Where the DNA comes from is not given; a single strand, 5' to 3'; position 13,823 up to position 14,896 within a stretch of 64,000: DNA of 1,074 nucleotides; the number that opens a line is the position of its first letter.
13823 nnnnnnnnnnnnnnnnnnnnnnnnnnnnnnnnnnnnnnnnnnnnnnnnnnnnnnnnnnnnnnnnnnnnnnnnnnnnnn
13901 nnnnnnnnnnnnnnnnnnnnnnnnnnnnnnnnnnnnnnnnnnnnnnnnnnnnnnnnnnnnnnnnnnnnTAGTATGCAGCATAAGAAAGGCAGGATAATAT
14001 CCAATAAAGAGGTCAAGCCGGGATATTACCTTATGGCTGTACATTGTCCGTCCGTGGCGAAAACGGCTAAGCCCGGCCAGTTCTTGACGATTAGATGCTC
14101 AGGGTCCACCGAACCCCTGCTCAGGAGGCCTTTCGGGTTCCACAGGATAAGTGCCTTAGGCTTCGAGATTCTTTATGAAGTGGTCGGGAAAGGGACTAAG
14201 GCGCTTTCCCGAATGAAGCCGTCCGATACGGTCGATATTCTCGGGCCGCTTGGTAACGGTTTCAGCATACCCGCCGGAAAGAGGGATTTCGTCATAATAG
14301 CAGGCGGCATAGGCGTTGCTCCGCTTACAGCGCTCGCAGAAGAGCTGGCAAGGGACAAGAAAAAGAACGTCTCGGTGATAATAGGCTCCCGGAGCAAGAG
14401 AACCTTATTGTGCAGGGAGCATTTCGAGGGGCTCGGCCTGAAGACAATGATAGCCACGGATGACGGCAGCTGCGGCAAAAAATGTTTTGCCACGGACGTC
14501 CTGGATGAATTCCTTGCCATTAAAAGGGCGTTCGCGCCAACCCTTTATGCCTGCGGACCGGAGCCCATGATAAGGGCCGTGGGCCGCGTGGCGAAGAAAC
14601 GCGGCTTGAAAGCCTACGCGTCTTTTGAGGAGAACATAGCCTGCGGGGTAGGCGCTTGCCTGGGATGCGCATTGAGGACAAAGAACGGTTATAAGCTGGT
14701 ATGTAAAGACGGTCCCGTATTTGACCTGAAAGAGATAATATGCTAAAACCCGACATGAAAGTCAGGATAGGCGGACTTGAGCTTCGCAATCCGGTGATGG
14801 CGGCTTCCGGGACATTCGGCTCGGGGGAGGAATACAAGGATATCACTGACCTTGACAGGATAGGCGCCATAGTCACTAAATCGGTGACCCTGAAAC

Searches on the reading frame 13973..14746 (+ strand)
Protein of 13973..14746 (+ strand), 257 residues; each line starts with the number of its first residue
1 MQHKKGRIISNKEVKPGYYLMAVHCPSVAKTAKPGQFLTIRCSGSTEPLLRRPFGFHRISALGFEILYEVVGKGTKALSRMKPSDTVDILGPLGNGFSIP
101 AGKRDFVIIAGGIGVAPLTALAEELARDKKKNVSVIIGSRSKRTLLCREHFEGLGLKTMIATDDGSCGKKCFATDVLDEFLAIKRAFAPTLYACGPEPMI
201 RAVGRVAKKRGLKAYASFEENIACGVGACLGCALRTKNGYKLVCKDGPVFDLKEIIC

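Call 72: search_protein_families(library=pfam, proteins=[window:13973-14746:+], max_evalue=0.00001)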
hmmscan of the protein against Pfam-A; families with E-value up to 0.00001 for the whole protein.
window:13973-14746:+ (257 aa): 2 families
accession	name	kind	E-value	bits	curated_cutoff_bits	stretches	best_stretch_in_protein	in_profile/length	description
PF10418.14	DHODB_Fe-S_bind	-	7.5e-16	58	23.9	1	219-255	1-40/41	Iron-sulfur cluster binding domain of dihydroorotate dehydrogenase B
PF00175.26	NAD_binding_1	-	2.4e-09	38.2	22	1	109-203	2-107/109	Oxidoreductase NAD-binding domain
